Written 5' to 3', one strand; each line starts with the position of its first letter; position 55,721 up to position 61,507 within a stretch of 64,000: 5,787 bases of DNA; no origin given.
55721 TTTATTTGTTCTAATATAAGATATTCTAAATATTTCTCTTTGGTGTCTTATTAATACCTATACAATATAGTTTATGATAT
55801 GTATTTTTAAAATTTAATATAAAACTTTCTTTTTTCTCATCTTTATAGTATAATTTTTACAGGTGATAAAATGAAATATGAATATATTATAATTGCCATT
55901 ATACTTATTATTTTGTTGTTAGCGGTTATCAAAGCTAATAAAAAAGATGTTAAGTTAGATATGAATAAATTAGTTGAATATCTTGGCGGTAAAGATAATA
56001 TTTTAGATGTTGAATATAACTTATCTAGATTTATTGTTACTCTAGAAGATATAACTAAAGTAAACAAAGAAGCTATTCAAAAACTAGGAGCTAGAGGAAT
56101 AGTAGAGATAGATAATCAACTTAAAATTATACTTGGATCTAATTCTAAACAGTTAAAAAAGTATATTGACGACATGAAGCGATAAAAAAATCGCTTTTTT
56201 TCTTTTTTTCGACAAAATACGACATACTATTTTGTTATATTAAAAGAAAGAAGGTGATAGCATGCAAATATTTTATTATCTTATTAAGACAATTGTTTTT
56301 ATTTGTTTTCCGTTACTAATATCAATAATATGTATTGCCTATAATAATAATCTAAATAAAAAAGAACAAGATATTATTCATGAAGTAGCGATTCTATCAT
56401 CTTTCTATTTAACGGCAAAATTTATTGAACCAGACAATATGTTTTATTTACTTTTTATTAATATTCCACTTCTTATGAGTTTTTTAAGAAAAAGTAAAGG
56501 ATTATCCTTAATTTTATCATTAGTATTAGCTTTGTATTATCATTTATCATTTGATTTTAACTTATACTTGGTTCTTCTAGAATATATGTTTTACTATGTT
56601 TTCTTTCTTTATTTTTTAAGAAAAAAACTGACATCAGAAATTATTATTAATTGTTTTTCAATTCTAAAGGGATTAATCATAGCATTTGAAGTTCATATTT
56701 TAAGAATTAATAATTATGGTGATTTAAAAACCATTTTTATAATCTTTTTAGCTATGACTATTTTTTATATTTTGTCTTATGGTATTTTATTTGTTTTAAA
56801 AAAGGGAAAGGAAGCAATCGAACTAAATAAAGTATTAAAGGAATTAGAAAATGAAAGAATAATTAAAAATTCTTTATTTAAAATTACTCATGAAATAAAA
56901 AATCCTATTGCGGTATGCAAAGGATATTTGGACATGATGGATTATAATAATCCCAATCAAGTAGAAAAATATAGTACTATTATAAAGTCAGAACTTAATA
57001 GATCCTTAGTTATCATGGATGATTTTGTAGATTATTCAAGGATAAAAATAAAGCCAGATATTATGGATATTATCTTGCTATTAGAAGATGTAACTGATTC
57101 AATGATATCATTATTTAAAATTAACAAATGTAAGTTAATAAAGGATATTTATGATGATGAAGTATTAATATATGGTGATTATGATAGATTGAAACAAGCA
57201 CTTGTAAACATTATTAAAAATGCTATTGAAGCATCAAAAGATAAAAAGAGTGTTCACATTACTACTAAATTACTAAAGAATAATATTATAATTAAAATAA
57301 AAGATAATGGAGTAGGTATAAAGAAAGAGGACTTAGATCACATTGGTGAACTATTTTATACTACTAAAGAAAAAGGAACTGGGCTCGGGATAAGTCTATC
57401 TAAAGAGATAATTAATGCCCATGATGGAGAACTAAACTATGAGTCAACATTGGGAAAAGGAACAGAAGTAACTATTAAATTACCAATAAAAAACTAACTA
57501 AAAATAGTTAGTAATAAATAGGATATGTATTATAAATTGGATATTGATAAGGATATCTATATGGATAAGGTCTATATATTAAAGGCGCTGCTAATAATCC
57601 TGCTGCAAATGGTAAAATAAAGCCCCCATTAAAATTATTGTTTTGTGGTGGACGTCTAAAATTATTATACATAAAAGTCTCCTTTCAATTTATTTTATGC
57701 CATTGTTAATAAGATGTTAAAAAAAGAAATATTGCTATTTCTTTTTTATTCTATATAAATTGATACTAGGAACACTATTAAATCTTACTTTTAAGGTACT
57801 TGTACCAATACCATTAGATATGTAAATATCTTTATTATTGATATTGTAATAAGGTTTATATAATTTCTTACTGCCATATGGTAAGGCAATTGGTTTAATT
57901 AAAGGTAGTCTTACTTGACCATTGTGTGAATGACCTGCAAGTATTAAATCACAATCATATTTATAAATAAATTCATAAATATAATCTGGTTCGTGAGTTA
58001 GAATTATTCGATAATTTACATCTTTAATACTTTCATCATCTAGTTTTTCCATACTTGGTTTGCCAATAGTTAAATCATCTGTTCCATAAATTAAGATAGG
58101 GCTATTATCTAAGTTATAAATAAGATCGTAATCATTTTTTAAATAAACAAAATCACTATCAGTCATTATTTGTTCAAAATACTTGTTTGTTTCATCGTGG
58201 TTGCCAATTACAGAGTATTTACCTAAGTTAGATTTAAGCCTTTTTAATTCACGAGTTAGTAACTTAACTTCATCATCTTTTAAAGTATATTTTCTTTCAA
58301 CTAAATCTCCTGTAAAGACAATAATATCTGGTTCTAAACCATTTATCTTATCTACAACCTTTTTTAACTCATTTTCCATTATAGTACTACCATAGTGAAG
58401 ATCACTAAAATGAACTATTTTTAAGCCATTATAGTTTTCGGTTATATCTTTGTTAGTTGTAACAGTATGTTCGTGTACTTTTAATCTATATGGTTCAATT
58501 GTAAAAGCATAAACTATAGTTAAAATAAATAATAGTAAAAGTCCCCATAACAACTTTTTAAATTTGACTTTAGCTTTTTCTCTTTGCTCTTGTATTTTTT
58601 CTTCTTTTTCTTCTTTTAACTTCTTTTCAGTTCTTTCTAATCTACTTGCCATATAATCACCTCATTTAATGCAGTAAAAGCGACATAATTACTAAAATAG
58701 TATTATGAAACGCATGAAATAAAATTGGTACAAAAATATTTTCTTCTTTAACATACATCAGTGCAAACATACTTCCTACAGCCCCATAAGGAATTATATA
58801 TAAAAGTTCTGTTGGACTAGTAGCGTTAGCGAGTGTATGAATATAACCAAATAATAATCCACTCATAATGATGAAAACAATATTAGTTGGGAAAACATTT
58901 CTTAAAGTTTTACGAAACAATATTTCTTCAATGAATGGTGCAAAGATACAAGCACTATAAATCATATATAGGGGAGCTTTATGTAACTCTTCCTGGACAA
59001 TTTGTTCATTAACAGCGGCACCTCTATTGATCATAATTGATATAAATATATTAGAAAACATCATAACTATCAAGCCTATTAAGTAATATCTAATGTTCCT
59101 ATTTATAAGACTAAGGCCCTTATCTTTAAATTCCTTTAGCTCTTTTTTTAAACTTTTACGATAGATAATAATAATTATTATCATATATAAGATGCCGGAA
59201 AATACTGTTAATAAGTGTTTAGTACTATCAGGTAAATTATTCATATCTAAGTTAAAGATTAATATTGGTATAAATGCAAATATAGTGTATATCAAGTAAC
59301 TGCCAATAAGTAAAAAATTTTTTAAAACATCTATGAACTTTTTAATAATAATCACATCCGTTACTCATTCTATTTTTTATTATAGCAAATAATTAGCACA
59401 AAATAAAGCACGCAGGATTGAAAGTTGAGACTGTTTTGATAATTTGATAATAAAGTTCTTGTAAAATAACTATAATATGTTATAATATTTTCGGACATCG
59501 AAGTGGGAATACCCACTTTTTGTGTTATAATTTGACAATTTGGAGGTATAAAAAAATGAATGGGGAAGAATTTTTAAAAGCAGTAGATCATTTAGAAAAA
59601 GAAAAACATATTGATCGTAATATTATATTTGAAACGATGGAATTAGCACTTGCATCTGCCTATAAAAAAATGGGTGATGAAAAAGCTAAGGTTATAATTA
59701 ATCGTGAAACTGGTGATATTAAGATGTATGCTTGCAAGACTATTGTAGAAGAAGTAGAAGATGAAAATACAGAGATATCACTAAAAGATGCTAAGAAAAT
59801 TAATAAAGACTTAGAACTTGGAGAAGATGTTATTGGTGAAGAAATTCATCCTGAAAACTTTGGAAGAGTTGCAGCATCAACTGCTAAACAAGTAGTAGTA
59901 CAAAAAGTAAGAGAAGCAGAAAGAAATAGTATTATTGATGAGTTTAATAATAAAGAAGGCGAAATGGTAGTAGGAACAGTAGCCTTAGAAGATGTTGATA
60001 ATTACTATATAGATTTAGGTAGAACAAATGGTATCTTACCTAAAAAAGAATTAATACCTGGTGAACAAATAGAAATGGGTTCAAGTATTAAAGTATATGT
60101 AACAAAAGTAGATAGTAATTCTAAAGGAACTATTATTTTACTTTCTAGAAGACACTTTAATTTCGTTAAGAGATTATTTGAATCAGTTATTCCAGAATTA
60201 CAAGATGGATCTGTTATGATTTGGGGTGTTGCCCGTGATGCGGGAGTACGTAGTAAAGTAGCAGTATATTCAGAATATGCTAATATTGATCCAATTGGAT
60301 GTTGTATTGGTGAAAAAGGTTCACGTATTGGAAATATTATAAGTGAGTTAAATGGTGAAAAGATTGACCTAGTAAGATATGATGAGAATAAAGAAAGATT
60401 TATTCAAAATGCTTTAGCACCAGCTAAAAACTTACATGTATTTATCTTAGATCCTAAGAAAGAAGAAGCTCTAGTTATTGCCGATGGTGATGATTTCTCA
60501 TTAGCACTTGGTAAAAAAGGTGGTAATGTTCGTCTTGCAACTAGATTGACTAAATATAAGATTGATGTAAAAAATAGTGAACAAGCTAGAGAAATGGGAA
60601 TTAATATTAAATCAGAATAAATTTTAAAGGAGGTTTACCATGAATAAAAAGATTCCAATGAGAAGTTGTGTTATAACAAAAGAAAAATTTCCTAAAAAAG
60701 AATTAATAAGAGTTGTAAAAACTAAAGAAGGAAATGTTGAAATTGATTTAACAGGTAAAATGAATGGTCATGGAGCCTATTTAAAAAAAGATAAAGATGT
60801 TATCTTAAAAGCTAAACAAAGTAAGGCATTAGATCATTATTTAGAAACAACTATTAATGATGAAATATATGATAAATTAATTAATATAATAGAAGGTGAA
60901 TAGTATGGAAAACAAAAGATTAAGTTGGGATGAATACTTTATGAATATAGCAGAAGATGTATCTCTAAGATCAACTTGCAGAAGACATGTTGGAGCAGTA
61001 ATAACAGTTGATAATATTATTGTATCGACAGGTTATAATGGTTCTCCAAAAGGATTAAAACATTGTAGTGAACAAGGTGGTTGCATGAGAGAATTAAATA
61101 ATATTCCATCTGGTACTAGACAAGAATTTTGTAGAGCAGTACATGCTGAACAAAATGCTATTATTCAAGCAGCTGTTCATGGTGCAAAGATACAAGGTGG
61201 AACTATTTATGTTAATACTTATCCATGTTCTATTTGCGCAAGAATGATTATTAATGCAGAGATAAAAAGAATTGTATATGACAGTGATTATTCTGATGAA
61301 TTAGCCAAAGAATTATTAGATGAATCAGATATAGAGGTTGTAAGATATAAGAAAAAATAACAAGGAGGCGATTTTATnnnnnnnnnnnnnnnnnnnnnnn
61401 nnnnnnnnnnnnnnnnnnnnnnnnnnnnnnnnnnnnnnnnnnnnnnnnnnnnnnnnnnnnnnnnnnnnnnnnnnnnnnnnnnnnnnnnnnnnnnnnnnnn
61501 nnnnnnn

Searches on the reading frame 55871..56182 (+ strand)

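Call 31: search_protein_families(library=pfam, proteins=[window:55871-56182:+], max_evalue=0.001)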
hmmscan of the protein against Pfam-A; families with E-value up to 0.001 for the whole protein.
window:55871-56182:+ (104 aa): 1 family
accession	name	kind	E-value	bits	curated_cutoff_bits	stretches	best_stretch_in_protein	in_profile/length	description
PF00367.25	PTS_EIIB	-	2.8e-07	30.3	27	1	33-65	2-34/34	phosphotransferase system, EIIB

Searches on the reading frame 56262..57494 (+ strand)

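Call 31: search_protein_families(library=pfam, proteins=[window:56262-57494:+], max_evalue=0.001)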
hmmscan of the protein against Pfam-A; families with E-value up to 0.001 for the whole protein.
window:56262-57494:+ (411 aa): 4 families
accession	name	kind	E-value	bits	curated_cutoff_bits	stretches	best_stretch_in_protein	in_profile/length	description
PF02518.31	HATPase_c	-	9.3e-27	94.1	26.4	1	305-410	1-110/111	Histidine kinase-, DNA gyrase B-, and HSP90-like ATPase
PF00512.31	HisKA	-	1.2e-08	35.3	26.9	1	208-261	9-63/66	His Kinase A (phospho-acceptor) domain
PF13589.12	HATPase_c_3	-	1.2e-06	29.1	25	1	310-370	3-62/137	Histidine kinase-, DNA gyrase B-, and HSP90-like ATPase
PF14501.12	HATPase_c_5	-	5.4e-06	26.7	22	1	312-395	8-90/102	GHKL domain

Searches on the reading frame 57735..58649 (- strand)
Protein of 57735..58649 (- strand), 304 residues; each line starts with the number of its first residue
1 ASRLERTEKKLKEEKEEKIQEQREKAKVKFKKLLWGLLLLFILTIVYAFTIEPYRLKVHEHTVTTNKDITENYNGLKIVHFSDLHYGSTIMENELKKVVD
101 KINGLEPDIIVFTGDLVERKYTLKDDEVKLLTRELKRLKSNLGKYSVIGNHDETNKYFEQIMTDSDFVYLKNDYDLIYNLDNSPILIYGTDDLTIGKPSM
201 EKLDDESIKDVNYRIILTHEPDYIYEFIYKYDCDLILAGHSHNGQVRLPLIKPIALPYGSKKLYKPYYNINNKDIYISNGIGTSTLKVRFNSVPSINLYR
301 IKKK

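Call 31: search_protein_families(library=pfam, proteins=[window:57735-58649:-], max_evalue=0.001)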
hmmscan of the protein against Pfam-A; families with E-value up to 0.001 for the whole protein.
window:57735-58649:- (304 aa): 2 families
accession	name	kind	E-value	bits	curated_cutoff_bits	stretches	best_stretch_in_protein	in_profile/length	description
PF00149.33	Metallophos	-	1.4e-18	68.5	21.5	1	76-243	1-190/191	Calcineurin-like phosphoesterase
PF12850.12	Metallophos_2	-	1.6e-06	28.6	27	1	76-245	1-120/154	Calcineurin-like phosphoesterase superfamily domain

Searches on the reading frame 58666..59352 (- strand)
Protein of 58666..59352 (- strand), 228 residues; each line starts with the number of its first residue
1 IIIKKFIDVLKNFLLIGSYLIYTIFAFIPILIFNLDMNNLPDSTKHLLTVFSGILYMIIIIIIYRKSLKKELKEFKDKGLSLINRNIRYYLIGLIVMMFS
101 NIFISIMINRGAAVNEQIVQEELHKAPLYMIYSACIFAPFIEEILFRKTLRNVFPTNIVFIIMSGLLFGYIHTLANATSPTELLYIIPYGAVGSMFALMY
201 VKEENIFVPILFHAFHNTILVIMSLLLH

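Call 31: search_protein_families(library=pfam, proteins=[window:58666-59352:-], max_evalue=0.001)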
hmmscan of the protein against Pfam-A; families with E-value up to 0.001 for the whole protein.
window:58666-59352:- (228 aa): 1 family
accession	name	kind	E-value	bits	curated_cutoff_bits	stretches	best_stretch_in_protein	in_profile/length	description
PF02517.21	Rce1-like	-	2.2e-15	57.1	22.4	1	127-219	4-93/93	Type II CAAX prenyl endopeptidase Rce1-like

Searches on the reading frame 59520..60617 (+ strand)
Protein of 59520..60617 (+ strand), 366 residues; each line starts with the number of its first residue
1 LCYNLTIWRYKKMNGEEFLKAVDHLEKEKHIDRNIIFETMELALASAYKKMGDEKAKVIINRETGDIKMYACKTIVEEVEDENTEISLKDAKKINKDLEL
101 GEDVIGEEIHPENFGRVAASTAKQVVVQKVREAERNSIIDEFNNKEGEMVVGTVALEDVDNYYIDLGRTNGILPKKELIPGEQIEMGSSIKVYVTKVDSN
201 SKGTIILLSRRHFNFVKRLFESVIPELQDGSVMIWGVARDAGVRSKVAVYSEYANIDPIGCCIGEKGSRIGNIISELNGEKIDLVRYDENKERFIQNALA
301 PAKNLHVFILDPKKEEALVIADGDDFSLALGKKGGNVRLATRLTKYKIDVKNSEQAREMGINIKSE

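Call 31: search_protein_families(library=pfam, proteins=[window:59520-60617:+], max_evalue=0.001)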
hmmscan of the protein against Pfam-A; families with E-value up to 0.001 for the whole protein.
window:59520-60617:+ (366 aa): 3 families
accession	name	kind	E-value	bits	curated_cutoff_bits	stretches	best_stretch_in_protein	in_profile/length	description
PF08529.16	NusA_N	-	2.2e-39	134.8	23.8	1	17-136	1-119/119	NusA N-terminal domain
PF13184.12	KH_5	-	2.7e-25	88.7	27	1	241-308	1-68/69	NusA-like KH domain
PF00575.29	S1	-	5.5e-05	23.9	22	1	145-205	3-70/74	S1 RNA binding domain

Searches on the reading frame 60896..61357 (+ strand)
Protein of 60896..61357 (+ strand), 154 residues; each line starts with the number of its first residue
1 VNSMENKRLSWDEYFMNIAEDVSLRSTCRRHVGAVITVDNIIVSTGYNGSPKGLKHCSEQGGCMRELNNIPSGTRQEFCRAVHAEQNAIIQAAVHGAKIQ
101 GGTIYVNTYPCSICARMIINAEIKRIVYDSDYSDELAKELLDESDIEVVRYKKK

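Call 31: search_protein_families(library=pfam, proteins=[window:60896-61357:+], max_evalue=0.001)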
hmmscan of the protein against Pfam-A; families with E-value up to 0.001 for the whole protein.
window:60896-61357:+ (154 aa): 2 families
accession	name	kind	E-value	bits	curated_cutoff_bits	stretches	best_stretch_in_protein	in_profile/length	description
PF00383.29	dCMP_cyt_deam_1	-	9.9e-23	80.4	25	1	10-128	2-100/102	Cytidine and deoxycytidylate deaminase zinc-binding region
PF14437.12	MafB19-deam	-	1.2e-17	64.5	27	1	10-135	2-106/142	MafB19-like deaminase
